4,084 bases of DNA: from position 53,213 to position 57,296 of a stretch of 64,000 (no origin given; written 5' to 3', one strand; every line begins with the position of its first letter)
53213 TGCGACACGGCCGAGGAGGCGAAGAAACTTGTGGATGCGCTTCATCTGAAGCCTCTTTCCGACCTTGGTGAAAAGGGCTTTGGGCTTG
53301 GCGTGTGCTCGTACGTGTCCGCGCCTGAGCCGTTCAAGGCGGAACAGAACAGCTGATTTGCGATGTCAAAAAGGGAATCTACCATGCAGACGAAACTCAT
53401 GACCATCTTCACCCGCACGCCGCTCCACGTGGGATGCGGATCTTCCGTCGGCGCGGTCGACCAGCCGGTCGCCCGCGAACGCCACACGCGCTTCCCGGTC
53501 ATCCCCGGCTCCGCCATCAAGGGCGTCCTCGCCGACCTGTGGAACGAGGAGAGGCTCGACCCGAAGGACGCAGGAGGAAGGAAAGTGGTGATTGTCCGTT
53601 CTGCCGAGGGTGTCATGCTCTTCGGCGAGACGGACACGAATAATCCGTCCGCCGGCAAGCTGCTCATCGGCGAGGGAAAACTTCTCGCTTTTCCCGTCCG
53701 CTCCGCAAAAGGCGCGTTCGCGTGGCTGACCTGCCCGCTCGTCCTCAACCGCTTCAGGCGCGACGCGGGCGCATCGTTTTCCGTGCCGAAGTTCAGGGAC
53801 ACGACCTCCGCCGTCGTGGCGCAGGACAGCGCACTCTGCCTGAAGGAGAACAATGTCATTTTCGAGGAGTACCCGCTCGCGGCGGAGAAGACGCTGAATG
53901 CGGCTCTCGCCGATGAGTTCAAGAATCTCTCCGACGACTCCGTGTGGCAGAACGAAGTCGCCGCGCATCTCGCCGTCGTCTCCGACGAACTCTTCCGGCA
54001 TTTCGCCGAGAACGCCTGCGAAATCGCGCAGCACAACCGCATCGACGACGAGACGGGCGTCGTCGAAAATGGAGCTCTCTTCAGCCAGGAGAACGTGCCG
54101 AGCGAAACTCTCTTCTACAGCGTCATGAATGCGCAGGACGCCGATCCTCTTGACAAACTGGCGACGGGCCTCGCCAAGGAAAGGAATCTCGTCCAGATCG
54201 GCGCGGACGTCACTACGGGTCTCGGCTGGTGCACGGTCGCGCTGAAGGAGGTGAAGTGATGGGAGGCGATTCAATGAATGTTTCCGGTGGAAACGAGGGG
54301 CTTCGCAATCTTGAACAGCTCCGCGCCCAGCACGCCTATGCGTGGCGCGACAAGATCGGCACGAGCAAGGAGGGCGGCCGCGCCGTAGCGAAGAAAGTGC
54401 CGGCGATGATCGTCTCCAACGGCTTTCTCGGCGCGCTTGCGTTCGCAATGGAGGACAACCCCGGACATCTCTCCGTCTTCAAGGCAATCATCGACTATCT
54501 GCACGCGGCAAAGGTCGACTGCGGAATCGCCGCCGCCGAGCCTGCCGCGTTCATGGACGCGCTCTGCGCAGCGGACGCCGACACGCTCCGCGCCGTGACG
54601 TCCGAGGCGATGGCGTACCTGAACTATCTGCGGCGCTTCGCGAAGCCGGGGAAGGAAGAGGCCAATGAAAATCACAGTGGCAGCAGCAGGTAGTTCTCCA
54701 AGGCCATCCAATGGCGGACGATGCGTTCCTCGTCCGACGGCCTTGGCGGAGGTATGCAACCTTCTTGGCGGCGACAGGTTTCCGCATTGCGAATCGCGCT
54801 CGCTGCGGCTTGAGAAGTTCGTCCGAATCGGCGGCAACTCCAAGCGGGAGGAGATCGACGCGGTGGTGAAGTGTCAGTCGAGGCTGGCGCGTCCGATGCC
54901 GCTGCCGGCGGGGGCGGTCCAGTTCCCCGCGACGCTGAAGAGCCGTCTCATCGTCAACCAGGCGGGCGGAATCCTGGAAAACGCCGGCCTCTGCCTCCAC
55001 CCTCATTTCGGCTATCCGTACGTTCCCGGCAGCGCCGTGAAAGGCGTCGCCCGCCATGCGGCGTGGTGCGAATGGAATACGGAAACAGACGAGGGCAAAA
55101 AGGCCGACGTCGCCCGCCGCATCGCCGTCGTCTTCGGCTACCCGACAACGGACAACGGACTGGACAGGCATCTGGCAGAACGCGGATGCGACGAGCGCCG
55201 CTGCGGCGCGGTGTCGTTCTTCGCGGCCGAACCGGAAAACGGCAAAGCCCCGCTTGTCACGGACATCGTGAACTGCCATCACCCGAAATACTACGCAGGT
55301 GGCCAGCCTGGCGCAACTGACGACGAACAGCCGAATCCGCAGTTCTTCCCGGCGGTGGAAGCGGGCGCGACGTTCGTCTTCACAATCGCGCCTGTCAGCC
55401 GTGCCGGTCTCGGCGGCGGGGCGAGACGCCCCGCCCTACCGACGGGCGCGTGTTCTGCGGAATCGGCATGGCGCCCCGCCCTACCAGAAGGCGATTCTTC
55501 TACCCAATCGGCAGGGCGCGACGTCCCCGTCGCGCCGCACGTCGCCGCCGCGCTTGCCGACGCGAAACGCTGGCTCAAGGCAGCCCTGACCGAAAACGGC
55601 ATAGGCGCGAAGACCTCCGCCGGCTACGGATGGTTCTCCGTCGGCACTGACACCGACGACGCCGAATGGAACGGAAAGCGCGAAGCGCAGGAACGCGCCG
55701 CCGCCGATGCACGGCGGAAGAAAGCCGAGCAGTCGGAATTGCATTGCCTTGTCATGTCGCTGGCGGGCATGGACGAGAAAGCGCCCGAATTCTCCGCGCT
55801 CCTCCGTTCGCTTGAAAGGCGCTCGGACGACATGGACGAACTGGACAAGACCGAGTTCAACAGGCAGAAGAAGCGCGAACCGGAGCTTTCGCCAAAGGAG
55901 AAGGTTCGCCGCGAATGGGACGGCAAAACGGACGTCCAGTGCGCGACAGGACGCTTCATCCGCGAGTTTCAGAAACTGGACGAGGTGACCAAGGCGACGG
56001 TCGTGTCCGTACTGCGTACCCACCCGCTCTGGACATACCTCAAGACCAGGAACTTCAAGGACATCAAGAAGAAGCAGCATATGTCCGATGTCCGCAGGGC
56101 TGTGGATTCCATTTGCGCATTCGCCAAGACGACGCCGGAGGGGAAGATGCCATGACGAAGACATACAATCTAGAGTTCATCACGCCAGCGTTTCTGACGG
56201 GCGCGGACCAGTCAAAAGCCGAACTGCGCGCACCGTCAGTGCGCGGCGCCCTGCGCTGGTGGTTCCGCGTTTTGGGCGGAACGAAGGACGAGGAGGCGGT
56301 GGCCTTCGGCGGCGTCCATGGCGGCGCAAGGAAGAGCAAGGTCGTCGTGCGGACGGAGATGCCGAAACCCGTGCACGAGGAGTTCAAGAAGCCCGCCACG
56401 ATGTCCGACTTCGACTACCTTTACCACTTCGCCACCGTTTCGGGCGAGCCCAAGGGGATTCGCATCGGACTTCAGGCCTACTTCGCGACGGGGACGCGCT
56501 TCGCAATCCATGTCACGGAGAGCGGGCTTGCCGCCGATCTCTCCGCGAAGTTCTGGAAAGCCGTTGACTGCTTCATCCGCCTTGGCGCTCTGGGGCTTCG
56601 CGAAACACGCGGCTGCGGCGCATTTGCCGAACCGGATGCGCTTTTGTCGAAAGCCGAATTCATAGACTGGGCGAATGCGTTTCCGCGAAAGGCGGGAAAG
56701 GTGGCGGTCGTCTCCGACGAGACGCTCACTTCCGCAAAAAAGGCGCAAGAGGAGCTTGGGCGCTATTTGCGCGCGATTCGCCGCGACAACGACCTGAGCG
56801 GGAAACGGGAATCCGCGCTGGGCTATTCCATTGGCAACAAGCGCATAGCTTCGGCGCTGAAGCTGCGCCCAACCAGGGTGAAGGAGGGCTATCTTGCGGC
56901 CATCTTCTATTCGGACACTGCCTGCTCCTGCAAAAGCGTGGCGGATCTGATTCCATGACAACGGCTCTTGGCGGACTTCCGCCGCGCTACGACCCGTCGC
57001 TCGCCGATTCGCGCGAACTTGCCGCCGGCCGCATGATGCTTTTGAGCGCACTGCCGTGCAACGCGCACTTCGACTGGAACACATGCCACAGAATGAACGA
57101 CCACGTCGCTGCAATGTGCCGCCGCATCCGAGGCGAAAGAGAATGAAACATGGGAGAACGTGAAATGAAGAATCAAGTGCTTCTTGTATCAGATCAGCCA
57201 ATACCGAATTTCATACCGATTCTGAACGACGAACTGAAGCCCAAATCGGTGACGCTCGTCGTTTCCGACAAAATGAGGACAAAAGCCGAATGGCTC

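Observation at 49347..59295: Compact type III-B locus: 462-aa HD-less, Zn-finger-less Cas10, two CARF proteins, no cas6/cas1/cas2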

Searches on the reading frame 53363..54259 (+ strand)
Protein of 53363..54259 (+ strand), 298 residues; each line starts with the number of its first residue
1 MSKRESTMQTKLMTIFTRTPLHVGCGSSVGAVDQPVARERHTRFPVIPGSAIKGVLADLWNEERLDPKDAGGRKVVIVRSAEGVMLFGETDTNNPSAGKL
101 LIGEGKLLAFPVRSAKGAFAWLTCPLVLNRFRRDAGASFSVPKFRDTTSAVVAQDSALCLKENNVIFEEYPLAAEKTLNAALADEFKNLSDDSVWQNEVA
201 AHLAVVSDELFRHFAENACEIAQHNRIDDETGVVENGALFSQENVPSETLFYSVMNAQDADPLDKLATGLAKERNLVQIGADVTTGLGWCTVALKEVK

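Call 6: search_protein_families(library=pfam, proteins=[window:53363-54259:+], max_evalue=0.01)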
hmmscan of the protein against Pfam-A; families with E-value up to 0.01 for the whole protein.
window:53363-54259:+ (298 aa): 1 family
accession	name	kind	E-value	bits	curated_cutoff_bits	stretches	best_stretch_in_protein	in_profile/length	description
PF03787.20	RAMPs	-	5.9e-21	76.3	22.1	1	17-290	4-188/189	RAMP superfamily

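Call 7: search_protein_families(library=ncbifam, proteins=[window:53363-54259:+], max_evalue=0.01)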
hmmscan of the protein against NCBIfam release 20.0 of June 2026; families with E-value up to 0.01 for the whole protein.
window:53363-54259:+ (298 aa): 4 families
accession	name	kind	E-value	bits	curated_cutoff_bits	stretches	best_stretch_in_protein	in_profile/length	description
TIGR02580.1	cas_RAMP_Cmr4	equivalog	1.5e-57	195.6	87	1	12-290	2-282/283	type III-B CRISPR module RAMP protein Cmr4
TIGR02582.1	cas7_TM1809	equivalog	5e-10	39.7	90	1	13-94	8-93/203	type III-A CRISPR-associated RAMP protein Csm3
TIGR02581.1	cas_cyan_RAMP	equivalog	5.2e-07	29.6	108.05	1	15-56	10-52/216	type III CRISPR-associated RAMP protein Csx7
TIGR01898.1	cas_TM1791_cmr6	equivalog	0.00051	20.2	51.1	1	16-66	4-53/195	type III-B CRISPR module RAMP protein Cmr6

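Call 60: search_solved_structures(query=window:53363-54259:+, max_evalue=0.001, show_alignments=2)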
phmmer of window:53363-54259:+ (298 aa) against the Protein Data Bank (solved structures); distinct sequences matched with E-value up to 0.001: 25.
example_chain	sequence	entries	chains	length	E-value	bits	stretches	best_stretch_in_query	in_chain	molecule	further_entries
4w8w_A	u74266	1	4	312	9.1e-46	159.6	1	6-297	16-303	CRISPR system Cmr subunit Cmr4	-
4wnz_A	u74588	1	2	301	3.1e-45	157.9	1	9-297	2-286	CRISPR system Cmr subunit Cmr4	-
4rdp_A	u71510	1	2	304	3.9e-45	157.6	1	11-297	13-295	CRISPR system Cmr subunit Cmr4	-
9arw_C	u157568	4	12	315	1.3e-39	139.4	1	14-254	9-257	Type III-B CRISPR module RAMP protein Cmr4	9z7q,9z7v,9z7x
3x1l_C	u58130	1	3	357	3.3e-34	121.7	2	86-290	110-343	Cmr4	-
9x25_D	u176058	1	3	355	3.3e-34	121.7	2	86-290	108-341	CRISPR type III-associated protein domain-containing protein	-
9l7c_F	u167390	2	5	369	5.1e-33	117.8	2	86-290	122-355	Type III-B CRISPR module RAMP protein Cmr4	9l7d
6s6b_D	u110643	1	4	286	2.1e-09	40.3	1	201-289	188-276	CRISPR-associated RAMP protein, Cmr4 family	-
6s8b_D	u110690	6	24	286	2e-08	37.1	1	201-289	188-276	CRISPR-associated RAMP protein, Cmr4 family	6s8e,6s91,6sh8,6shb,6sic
8wfx_I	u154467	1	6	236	4e-07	32.8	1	14-118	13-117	CRISPR system Cms endoribonuclease Csm3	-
6nbt_A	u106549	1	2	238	4.8e-07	32.6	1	14-60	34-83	CRISPR-associated protein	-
7uzw_A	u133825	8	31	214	5.1e-07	32.5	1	14-60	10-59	CRISPR system Cms endoribonuclease Csm3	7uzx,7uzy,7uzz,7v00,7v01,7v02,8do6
5yjd_A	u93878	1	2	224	5.5e-07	32.4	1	14-60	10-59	Csm3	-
9lq5_D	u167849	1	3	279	6.3e-07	32.2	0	8-116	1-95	Type III-B CRISPR module RAMP protein Cmr4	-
9ash_F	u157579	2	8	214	2.3e-06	30.3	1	14-60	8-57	CRISPR system Cms endoribonuclease Csm3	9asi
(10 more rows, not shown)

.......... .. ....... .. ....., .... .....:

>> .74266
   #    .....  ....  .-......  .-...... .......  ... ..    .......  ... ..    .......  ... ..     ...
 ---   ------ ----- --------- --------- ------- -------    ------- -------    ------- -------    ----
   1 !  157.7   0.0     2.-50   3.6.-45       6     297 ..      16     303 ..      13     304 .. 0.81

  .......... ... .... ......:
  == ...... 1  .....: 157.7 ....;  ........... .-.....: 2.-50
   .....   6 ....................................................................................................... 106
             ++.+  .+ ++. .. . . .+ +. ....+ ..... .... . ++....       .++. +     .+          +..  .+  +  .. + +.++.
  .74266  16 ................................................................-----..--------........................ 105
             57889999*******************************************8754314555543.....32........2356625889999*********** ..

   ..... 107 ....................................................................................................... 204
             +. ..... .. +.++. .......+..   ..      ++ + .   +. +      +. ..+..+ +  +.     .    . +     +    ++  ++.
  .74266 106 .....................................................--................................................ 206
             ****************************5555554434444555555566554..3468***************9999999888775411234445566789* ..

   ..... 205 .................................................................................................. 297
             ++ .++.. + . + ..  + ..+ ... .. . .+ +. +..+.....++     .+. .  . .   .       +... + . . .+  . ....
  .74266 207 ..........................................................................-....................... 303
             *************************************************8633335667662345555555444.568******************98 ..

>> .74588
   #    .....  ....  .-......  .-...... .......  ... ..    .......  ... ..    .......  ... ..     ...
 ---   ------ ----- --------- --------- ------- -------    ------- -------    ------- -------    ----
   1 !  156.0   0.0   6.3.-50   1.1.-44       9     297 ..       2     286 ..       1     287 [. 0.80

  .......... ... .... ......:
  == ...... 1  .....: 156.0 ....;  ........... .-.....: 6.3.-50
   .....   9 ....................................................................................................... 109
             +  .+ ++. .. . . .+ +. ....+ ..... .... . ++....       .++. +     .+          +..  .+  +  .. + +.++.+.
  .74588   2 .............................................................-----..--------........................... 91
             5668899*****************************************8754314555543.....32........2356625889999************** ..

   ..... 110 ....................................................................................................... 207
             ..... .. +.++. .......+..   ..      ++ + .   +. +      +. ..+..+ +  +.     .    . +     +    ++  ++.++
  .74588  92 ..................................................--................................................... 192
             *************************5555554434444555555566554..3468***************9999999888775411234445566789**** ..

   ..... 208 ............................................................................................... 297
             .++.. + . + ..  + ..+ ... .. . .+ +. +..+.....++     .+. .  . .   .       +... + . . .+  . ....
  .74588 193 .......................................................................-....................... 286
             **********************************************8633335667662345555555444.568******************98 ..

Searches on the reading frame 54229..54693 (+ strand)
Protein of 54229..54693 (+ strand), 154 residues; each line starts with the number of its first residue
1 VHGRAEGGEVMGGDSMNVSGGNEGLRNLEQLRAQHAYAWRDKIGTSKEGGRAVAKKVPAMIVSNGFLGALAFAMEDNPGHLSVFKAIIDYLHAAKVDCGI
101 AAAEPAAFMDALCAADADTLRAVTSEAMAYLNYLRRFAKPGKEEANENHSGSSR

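Call 6: search_protein_families(library=pfam, proteins=[window:54229-54693:+], max_evalue=0.01)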
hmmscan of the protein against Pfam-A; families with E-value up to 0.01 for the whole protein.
window:54229-54693:+ (154 aa): 1 family
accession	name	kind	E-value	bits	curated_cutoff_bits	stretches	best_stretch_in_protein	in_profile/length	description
PF09701.15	Cas_Cmr5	-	5.4e-17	62.5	21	1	28-139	1-117/119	CRISPR-associated protein (Cas_Cmr5)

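Call 7: search_protein_families(library=ncbifam, proteins=[window:54229-54693:+], max_evalue=0.01)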
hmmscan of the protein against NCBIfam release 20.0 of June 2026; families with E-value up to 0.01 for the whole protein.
window:54229-54693:+ (154 aa): 1 family
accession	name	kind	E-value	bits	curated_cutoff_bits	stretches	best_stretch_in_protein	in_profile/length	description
TIGR01881.1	cas_Cmr5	equivalog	3e-07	30.9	27.9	1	49-139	30-137/143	type III-B CRISPR module-associated protein Cmr5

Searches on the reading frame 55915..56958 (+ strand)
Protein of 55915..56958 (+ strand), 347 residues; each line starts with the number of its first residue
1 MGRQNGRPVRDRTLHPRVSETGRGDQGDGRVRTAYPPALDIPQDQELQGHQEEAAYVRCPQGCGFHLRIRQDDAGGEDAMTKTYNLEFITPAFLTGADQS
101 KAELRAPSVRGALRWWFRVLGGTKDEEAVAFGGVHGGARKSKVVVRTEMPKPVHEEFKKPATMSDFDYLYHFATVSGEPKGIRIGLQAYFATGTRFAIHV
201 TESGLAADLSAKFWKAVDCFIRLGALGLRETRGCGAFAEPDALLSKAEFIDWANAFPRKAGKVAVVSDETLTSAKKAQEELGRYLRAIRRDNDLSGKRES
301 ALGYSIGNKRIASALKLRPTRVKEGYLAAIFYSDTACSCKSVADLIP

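Call 6: search_protein_families(library=pfam, proteins=[window:55915-56958:+], max_evalue=0.01)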
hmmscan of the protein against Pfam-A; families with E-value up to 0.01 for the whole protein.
window:55915-56958:+ (347 aa): 1 family
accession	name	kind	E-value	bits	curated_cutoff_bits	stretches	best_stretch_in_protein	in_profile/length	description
PF03787.20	RAMPs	-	7.1e-11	43.4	22.1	1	86-237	2-188/189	RAMP superfamily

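Call 7: search_protein_families(library=ncbifam, proteins=[window:55915-56958:+], max_evalue=0.01)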
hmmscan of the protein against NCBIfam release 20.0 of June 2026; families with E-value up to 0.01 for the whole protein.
window:55915-56958:+ (347 aa): 1 family
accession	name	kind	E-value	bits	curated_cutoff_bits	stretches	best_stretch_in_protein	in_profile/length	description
TIGR01894.1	cas_TM1795_cmr1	hypoth_equivalog_domain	1.3e-09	38.5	28.65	1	86-123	1-45/167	type III-B CRISPR module RAMP protein Cmr1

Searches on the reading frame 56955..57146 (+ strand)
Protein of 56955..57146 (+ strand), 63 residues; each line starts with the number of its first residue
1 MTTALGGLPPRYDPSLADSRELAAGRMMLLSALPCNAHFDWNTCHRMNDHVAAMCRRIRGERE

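Call 6: search_protein_families(library=pfam, proteins=[window:56955-57146:+], max_evalue=0.01)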
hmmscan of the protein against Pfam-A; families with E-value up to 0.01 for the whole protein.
window:56955-57146:+ (63 aa): 0 families

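Call 7: search_protein_families(library=ncbifam, proteins=[window:56955-57146:+], max_evalue=0.01)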
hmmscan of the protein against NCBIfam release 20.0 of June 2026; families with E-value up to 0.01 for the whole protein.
window:56955-57146:+ (63 aa): 0 families

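Call 79: search_protein_families(library=padloc, proteins=[window:56955-57146:+], max_evalue=0.001)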
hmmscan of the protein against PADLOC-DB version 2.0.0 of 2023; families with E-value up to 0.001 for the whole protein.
window:56955-57146:+ (63 aa): 0 families
